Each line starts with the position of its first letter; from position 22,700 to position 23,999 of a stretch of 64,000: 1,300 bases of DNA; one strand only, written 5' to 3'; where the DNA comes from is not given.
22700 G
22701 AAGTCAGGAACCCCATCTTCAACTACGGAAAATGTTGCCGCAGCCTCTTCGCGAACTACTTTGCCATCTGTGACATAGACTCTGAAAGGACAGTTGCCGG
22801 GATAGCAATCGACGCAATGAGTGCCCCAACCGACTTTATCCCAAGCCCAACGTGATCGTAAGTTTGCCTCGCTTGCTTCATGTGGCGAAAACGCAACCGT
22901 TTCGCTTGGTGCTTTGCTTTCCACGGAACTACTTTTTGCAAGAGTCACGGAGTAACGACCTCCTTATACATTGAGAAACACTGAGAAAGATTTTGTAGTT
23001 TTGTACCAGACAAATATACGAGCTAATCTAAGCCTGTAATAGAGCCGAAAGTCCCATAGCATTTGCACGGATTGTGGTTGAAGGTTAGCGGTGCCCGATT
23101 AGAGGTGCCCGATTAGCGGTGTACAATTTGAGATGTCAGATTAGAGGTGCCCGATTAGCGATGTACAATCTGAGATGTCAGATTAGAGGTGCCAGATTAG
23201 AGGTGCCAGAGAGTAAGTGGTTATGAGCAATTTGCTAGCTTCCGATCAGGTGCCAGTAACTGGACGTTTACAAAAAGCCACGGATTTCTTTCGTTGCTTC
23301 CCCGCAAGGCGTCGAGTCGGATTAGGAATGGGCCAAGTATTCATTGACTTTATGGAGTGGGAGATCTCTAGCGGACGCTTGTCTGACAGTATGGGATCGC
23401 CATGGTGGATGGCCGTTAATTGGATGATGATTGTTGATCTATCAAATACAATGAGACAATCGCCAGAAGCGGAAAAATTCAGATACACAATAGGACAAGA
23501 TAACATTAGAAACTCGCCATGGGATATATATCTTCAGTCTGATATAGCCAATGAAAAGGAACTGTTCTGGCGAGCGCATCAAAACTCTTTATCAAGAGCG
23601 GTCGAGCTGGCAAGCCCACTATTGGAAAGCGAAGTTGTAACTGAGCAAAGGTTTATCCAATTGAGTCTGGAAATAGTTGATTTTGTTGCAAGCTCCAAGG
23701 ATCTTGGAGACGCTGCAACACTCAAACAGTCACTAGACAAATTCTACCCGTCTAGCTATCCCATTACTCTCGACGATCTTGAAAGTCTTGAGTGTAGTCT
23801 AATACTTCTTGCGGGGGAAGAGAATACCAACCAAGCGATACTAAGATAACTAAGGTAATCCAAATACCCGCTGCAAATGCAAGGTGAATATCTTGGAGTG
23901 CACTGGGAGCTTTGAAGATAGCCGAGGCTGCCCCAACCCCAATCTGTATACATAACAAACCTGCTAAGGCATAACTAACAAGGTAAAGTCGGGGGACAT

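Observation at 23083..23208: Nine phased 14-bp units (42-bp super-repeat) in the divergent promoter of the Mo operon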

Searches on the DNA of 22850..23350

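Call 47: search_rna_families(source=window, start=22850, end=23350, threshold=evalue, max_evalue=1)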
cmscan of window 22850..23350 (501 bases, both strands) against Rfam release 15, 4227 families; matches with E-value up to 1: 1.
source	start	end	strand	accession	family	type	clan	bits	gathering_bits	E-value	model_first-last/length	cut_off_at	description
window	23178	23263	+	RF03587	mir-1202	Gene; miRNA;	-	18.1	80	0.76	1-80/80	no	mir-1202 microRNA precursor family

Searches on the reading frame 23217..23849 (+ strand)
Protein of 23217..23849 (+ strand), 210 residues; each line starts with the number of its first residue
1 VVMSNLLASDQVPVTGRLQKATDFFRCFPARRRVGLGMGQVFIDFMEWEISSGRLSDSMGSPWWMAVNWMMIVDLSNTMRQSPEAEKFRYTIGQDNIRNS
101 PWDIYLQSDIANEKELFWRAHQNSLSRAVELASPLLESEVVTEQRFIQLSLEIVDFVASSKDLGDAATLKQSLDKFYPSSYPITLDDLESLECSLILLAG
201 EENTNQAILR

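Call 6: search_protein_families(library=pfam, proteins=[window:23217-23849:+])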
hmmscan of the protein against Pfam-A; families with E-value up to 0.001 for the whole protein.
window:23217-23849:+ (210 aa): 0 families

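Call 7: search_protein_families(library=ncbifam, proteins=[window:23217-23849:+])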
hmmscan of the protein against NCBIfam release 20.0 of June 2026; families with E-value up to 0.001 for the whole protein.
window:23217-23849:+ (210 aa): 0 families

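Call 18: find_homologous_proteins(query=window:23223-23849:+)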
Query window:23223-23849:+ (208 aa): 1 proteins with E <= 0.001 among 379 candidates.
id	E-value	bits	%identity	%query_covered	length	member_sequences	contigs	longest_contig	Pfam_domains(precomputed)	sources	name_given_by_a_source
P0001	5.5e-132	455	99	100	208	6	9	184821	-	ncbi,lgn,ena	-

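Call 21: list_cluster_members(proteins=[P0001, window:23223-23849:+])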
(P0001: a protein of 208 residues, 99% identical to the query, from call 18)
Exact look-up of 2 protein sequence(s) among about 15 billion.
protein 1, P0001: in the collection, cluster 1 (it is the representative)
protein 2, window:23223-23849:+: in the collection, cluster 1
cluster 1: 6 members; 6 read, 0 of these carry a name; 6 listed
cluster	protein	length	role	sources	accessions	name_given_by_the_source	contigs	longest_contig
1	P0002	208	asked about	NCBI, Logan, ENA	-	-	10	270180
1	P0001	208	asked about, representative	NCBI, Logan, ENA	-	-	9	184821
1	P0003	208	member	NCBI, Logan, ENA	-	-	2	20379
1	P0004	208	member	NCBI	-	-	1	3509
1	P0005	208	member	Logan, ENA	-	-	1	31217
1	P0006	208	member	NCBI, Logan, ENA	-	-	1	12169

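Call 22: find_encoding_contigs(protein=P0001, flank=4000, max_places=10)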
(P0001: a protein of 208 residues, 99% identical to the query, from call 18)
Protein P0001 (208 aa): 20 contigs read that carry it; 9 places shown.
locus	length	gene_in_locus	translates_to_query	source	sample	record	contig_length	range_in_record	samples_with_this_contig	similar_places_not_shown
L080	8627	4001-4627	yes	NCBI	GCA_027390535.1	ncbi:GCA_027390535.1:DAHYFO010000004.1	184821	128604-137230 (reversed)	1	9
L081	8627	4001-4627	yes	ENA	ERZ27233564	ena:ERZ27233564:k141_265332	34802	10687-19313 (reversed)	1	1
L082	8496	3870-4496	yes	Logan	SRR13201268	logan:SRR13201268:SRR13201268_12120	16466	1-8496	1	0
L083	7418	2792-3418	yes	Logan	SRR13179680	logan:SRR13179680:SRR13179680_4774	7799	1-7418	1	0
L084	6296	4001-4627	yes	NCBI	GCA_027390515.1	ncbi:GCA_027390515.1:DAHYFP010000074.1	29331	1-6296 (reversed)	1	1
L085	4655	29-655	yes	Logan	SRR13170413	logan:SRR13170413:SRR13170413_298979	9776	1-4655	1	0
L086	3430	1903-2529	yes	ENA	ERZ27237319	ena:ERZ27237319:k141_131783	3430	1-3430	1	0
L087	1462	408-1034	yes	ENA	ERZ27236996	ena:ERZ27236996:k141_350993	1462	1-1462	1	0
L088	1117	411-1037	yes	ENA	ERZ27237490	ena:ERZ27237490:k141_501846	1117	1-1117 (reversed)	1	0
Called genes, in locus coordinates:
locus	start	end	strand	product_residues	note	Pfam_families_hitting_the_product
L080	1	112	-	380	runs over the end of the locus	PF12838:Fer4_7 (faint), PF12797:Fer4_2 (faint), PF12837:Fer4_6 (faint), PF13237:Fer4_10 (faint), PF13247:Fer4_11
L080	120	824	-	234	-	PF09459:EB_dh (faint)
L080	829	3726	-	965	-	PF00384:Molybdopterin, PF01568:Molydop_binding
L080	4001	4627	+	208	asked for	-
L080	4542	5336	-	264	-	PF02628:COX15-CtaA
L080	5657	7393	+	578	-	PF00890:FAD_binding_2 (faint), PF01266:DAO, PF13450:NAD_binding_8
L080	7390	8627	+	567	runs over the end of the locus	PF01946:Thi4, PF00890:FAD_binding_2, PF01266:DAO, PF01494:FAD_binding_3, PF01593:Amino_oxidase, PF03486:HI0933_like (weak), PF12831:FAD_oxidored, PF13450:NAD_binding_8, +2 more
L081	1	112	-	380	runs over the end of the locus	PF12838:Fer4_7 (faint), PF12797:Fer4_2 (faint), PF12837:Fer4_6 (faint), PF13237:Fer4_10 (faint), PF13247:Fer4_11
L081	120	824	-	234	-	PF09459:EB_dh (faint)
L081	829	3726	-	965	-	PF00384:Molybdopterin, PF01568:Molydop_binding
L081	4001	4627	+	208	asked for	-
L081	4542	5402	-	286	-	PF02628:COX15-CtaA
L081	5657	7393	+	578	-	PF00890:FAD_binding_2 (faint), PF01266:DAO, PF13450:NAD_binding_8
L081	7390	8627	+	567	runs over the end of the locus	PF01946:Thi4, PF00890:FAD_binding_2, PF01266:DAO, PF01494:FAD_binding_3, PF01593:Amino_oxidase, PF03486:HI0933_like (weak), PF12831:FAD_oxidored, PF13450:NAD_binding_8, +2 more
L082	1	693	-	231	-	?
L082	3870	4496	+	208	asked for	-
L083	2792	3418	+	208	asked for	-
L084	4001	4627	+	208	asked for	-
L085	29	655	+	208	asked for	-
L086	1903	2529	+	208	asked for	-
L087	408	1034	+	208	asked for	-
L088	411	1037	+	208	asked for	-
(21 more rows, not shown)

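Call 23: find_encoding_contigs(protein=P0002, flank=4000, max_places=10)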
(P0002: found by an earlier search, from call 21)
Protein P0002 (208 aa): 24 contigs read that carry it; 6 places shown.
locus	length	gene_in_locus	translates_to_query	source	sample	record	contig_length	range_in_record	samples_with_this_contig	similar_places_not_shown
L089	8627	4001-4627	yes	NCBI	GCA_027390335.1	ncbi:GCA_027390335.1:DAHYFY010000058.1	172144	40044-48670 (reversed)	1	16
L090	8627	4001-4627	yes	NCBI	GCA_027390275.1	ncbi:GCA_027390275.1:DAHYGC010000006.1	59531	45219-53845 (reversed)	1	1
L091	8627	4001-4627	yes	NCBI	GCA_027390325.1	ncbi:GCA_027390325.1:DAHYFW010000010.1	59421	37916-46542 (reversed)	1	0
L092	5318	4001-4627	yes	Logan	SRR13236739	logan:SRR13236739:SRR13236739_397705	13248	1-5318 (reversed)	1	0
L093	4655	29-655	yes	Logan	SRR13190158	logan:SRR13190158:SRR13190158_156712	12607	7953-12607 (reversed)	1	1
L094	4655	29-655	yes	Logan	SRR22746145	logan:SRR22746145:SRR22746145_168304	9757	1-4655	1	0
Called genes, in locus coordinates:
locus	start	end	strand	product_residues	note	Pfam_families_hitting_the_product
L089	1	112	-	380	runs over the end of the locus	PF12838:Fer4_7 (faint), PF12797:Fer4_2 (faint), PF12837:Fer4_6 (faint), PF13237:Fer4_10 (faint), PF13247:Fer4_11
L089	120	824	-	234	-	PF09459:EB_dh (faint)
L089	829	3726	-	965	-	PF00384:Molybdopterin, PF01568:Molydop_binding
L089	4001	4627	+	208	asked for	-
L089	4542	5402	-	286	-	PF02628:COX15-CtaA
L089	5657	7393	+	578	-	PF00890:FAD_binding_2 (faint), PF01266:DAO, PF13450:NAD_binding_8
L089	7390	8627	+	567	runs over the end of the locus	PF01946:Thi4, PF00890:FAD_binding_2, PF01266:DAO, PF01494:FAD_binding_3, PF01593:Amino_oxidase, PF03486:HI0933_like (weak), PF12831:FAD_oxidored, PF13450:NAD_binding_8, +2 more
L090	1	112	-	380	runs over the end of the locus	PF12838:Fer4_7 (faint), PF12797:Fer4_2 (faint), PF12837:Fer4_6 (faint), PF13237:Fer4_10 (faint), PF13247:Fer4_11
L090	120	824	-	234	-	PF09459:EB_dh (faint)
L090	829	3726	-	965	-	PF00384:Molybdopterin, PF01568:Molydop_binding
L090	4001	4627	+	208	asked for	-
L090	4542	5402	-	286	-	PF02628:COX15-CtaA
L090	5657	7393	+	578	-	PF00890:FAD_binding_2 (faint), PF01266:DAO, PF13450:NAD_binding_8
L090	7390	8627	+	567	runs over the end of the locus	PF01946:Thi4, PF00890:FAD_binding_2, PF01266:DAO, PF01494:FAD_binding_3, PF01593:Amino_oxidase, PF03486:HI0933_like (weak), PF12831:FAD_oxidored, PF13450:NAD_binding_8, +2 more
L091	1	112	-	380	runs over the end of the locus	PF12838:Fer4_7 (faint), PF12797:Fer4_2 (faint), PF12837:Fer4_6 (faint), PF13237:Fer4_10 (faint), PF13247:Fer4_11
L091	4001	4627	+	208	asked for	-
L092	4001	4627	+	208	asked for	-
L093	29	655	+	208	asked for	-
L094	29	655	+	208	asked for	-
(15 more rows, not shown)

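Call 24: find_encoding_contigs(protein=P0003, flank=4000, max_places=4)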
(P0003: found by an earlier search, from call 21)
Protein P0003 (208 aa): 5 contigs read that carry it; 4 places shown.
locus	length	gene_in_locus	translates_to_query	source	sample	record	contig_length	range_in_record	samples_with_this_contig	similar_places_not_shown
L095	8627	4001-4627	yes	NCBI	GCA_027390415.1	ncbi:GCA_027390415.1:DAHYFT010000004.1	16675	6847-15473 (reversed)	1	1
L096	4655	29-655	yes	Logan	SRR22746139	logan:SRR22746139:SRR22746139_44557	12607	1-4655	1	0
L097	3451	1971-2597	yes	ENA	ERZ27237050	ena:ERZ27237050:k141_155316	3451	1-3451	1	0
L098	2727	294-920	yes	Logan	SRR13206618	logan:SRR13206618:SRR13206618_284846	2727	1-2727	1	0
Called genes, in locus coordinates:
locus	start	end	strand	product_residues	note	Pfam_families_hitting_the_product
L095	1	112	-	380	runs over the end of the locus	PF12838:Fer4_7 (faint), PF12797:Fer4_2 (faint), PF12837:Fer4_6 (faint), PF13237:Fer4_10 (faint), PF13247:Fer4_11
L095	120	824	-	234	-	PF09459:EB_dh (faint)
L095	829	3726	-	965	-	PF00384:Molybdopterin, PF01568:Molydop_binding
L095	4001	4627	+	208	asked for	-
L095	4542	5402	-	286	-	PF02628:COX15-CtaA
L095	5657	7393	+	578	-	PF00890:FAD_binding_2 (faint), PF01266:DAO, PF13450:NAD_binding_8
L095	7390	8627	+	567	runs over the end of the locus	PF01946:Thi4, PF00890:FAD_binding_2, PF01266:DAO, PF01494:FAD_binding_3, PF01593:Amino_oxidase, PF03486:HI0933_like (weak), PF12831:FAD_oxidored, PF13450:NAD_binding_8, +2 more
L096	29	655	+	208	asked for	-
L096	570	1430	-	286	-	PF02628:COX15-CtaA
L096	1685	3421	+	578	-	PF00890:FAD_binding_2 (faint), PF01266:DAO, PF13450:NAD_binding_8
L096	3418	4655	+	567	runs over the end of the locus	PF01946:Thi4, PF00890:FAD_binding_2, PF01266:DAO, PF01494:FAD_binding_3, PF01593:Amino_oxidase, PF03486:HI0933_like (weak), PF12831:FAD_oxidored, PF13450:NAD_binding_8, +2 more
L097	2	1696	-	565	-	?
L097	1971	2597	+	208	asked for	-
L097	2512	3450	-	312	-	?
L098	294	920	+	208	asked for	-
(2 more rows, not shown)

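Call 32: search_solved_structures(query=A1, max_evalue=1)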
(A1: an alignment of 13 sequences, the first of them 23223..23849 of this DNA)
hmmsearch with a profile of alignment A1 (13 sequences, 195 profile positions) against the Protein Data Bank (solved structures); distinct sequences matched with E-value up to 1: 10.
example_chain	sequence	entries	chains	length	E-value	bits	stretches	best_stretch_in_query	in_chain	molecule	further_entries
4v00_A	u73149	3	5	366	0.0056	19.6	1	99-138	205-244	MONOTREME LACTATING PROTEIN | Monotreme lactation protein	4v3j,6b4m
7y39_A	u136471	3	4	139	0.26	14.1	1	84-155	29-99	AN1-type zinc finger protein 1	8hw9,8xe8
5t7v_SA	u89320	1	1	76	0.38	13.6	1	112-153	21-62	30S ribosomal protein S20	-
7aso_A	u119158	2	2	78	0.38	13.5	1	112-153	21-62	30S ribosomal protein S20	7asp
5tcu_SA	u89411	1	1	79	0.39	13.5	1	112-153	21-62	30S ribosomal protein S20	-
6blk_C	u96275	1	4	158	0.39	13.5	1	9-41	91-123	Signal transduction histidine-protein kinase/phosphatase mprB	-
5li0_t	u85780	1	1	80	0.41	13.4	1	112-153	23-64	30S ribosomal protein S20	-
6fxc_At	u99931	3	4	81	0.42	13.4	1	112-153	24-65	30S ribosomal protein S20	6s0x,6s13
5nd8_t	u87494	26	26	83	0.44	13.4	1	112-153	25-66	30S ribosomal protein S20 | Small ribosomal subunit protein bS20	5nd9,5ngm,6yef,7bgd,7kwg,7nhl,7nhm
9rvc_T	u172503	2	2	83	0.44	13.3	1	112-153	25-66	Small ribosomal subunit protein bS20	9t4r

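Call 33: search_protein_families(library=pfam, alignment_id=A1, max_evalue=1)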
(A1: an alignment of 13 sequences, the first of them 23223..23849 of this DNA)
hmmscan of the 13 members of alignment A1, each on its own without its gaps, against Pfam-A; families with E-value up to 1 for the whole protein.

A. member 1, window:23223-23849:+ (208 aa): 0 families

B. families by the number of members that match (of 13 scanned): 5 families
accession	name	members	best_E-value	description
PF05612.17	Leg1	1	0.0025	Leg1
PF17928.6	TetR_C_22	1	0.041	Tetracyclin repressor-like, C-terminal domain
PF23422.1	DUF7110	1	0.099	Family of unknown function (DUF7110)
PF13622.12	4HBT_3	1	0.1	Acyl-CoA thioesterase N-terminal domain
PF24621.2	DHQS_C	1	0.41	3-dehydroquinate synthase C-terminal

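Call 38: find_encoding_contigs(protein=P0004, flank=4000, max_places=4)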
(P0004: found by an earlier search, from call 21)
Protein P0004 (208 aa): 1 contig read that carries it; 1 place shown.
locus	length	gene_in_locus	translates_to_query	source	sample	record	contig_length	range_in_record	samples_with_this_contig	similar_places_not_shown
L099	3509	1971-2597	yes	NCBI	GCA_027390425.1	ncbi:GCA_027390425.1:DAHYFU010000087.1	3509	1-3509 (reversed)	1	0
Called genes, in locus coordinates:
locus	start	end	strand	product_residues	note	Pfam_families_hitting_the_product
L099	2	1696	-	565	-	?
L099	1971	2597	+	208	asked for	-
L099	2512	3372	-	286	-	PF02628:COX15-CtaA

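Call 39: find_encoding_contigs(protein=P0005, flank=4000, max_places=4)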
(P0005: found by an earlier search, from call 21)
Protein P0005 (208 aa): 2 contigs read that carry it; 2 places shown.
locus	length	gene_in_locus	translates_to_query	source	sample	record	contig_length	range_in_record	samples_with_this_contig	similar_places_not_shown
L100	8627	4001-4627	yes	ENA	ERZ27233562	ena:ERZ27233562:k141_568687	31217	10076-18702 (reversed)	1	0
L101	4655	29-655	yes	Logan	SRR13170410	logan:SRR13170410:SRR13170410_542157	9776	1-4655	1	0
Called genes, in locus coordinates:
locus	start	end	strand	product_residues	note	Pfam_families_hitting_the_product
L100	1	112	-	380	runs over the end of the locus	PF12838:Fer4_7 (faint), PF12797:Fer4_2 (faint), PF12837:Fer4_6 (faint), PF13237:Fer4_10 (faint), PF13247:Fer4_11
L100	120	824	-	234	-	PF09459:EB_dh (faint)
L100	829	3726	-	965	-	PF00384:Molybdopterin, PF01568:Molydop_binding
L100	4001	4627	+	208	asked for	-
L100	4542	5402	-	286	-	PF02628:COX15-CtaA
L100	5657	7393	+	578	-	PF00890:FAD_binding_2 (faint), PF01266:DAO, PF13450:NAD_binding_8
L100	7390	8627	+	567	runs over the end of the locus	PF01946:Thi4, PF00890:FAD_binding_2, PF01266:DAO, PF01494:FAD_binding_3, PF01593:Amino_oxidase, PF03486:HI0933_like (weak), PF12831:FAD_oxidored, PF13450:NAD_binding_8, +2 more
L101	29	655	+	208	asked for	-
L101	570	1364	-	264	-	PF02628:COX15-CtaA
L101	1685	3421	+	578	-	PF00890:FAD_binding_2 (faint), PF01266:DAO, PF13450:NAD_binding_8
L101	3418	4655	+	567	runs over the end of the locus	PF01946:Thi4, PF00890:FAD_binding_2, PF01266:DAO, PF01494:FAD_binding_3, PF01593:Amino_oxidase, PF03486:HI0933_like (weak), PF12831:FAD_oxidored, PF13450:NAD_binding_8, +2 more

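Call 40: find_encoding_contigs(protein=P0006, flank=4000, max_places=4)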
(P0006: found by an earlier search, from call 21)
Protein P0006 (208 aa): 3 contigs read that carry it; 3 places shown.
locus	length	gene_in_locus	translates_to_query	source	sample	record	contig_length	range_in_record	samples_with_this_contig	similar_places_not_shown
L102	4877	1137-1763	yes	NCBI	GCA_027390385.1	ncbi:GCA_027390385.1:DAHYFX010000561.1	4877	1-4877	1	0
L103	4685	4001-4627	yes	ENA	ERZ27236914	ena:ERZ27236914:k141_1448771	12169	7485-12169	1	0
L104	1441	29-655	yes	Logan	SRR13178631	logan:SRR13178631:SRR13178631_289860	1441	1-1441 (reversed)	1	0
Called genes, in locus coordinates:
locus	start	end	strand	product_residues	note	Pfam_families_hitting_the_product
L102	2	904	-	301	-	?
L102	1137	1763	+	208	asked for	-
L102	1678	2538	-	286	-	PF02628:COX15-CtaA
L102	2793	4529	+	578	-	PF00890:FAD_binding_2 (faint), PF01266:DAO, PF13450:NAD_binding_8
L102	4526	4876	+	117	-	?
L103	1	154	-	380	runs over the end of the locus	PF12838:Fer4_7 (faint), PF12797:Fer4_2 (faint), PF12837:Fer4_6 (faint), PF13237:Fer4_10 (faint), PF13247:Fer4_11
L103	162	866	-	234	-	PF09459:EB_dh (faint)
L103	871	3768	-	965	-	PF00384:Molybdopterin, PF01568:Molydop_binding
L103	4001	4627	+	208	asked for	-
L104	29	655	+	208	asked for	-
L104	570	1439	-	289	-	?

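Call 52: find_homologous_proteins(query=A1, max_evalue=0.00001)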
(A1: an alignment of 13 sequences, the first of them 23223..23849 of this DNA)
Query A1 (13 sequences) (208 aa, profile of the alignment): 3 proteins with E <= 0.00001 among 4840 candidates.
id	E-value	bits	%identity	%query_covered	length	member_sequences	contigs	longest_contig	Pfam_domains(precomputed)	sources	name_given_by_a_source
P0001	1.8e-64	235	99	100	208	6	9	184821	-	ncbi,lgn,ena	-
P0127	2.5e-61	225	29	89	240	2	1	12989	-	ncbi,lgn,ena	-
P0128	8.6e-61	223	29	85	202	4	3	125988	-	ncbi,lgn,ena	-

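Call 59: search_protein_representatives(alignment_id=A2)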
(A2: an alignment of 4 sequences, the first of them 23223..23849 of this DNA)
Query: 4 sequences, 212 profile positions. Proteins with E-value up to 0.001 (for the whole library): 198; up to 1e-10: 108; up to 1e-30: 28. The best 150 are listed.
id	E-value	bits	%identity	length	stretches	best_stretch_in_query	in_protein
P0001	3.8e-97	340.4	-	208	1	1-210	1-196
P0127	2.2e-94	331.4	-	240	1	2-212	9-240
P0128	3.2e-92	324.3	-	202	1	6-212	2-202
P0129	7.8e-53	195.6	-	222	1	3-211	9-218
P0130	7.7e-45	169.5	-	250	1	4-209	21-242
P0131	1.2e-38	149.3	-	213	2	7-75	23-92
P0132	9.5e-37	143.1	-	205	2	109-205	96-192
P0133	4.6e-36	140.8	-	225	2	114-204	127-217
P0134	1.8e-35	138.9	-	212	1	4-205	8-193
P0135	3.7e-35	137.8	-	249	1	9-209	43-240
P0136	1.0e-34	136.4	-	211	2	8-79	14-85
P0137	1.0e-34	136.4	-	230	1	6-208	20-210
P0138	1.0e-34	136.4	-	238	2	124-207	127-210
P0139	1.3e-34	136.0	-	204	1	6-203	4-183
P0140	5.8e-34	134.0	-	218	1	11-207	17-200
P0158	1.4e-28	116.3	-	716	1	8-204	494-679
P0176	2.7e-24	102.4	-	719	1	21-193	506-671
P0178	3.7e-23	98.6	-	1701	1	33-202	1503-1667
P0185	1.4e-20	90.2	-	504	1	7-205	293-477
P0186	2.1e-20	89.7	-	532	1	5-204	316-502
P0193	1.2e-18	83.8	-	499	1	17-199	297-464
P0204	3.2e-15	72.7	-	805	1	8-195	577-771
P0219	1.1e-12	64.4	-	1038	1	22-207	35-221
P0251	5.1e-08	49.2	-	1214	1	9-201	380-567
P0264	5.8e-07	45.7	-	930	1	22-167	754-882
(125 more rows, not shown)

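Call 60: search_protein_families(library=pfam, proteins=[P0158, P0176, P0178, P0185, P0186, P0204, P0219, P0251, P0264, P0193], max_evalue=0.00001)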
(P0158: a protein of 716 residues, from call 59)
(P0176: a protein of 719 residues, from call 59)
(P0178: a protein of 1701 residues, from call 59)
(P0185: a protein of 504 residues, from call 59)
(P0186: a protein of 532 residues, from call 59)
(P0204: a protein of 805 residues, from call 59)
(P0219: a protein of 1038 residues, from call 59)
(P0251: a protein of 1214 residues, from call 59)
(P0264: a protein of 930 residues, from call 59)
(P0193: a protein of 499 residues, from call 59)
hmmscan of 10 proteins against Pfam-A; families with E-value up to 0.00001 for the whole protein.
P0158 (716 aa): 1 family
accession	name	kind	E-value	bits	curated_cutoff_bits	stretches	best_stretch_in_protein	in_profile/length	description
PF05593.20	RHS_repeat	-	1.3e-18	67.3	22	1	70-103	1-34/38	RHS Repeat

P0176 (719 aa): 0 families

P0178 (1701 aa): 4 families
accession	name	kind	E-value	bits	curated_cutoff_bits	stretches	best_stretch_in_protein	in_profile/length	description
PF05593.20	RHS_repeat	-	6.2e-157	508.1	22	16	903-939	1-37/38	RHS Repeat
PF20148.4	DUF6531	-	2.3e-19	70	24.1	1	174-248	2-74/74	Domain of unknown function (DUF6531)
PF25023.1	TEN_YD-shell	-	5.7e-10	38.4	50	0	495-603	43-151/909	Teneurin YD-shell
PF15283.12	DUF4595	-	9.2e-08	32.7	34.2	0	495-586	1-111/202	Domain of unknown function (DUF4595) with porin-like fold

P0185 (504 aa): 0 families

P0186 (532 aa): 1 family
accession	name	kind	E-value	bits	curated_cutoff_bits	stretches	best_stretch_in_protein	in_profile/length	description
PF05593.20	RHS_repeat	-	4.7e-06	27.3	22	0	98-132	1-36/38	RHS Repeat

P0204 (805 aa): 1 family
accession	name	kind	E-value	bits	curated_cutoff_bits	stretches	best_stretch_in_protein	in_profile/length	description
PF05593.20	RHS_repeat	-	1.1e-43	147.2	22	1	100-134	1-36/38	RHS Repeat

P0219 (1038 aa): 2 families
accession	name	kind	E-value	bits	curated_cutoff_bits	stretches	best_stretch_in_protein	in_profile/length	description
PF13450.12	NAD_binding_8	-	1.1e-06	29.2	21.9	1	282-355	1-67/68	NAD(P)-binding Rossmann-like domain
PF01593.30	Amino_oxidase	-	3.5e-06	27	19.8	0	984-1024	403-441/443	Flavin containing amine oxidoreductase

P0251 (1214 aa): 3 families
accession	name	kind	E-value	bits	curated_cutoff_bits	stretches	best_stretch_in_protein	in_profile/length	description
PF25390.1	WD40_RLD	-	7.2e-34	118.1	150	1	889-1189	48-292/363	RCC1-like domain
PF13540.12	RCC1_2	-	4.7e-29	99.8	22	2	928-955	2-29/30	Regulator of chromosome condensation (RCC1) repeat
PF00415.24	RCC1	-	1.4e-17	64.4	21.7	2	944-991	2-50/50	Regulator of chromosome condensation (RCC1) repeat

P0264 (930 aa): 0 families

P0193 (499 aa): 0 families

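Call 61: predict_structure(alignment_id=A2)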
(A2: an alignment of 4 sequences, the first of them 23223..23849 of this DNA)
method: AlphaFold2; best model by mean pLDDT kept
length: 208 residues; sequences in the alignment: 4
mean_pLDDT: 50.5   pTM: 0.46
mean pLDDT of the five models: 50.5, 49.3, 46.0, 45.8, 41.3
residues with pLDDT >= 90: 0; 70-90: 15; 50-70: 106; < 50: 87
segments of 3 or more residues with pLDDT < 50: 1-42, 51-57, 82-104, 203-208
pLDDT, mean of each block of 10 residues (from residue 1): 28 28 32 41 53 48 53 51 42 39 49 52 54 54 65 63 60 68 75 64 39
secondary structure, 60 per line:
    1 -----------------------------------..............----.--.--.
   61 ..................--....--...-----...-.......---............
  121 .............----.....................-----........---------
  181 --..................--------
elements in order: H36-49 H60-78 H81-84 H99-105 H109-133 H138-158 H164-171 H183-200
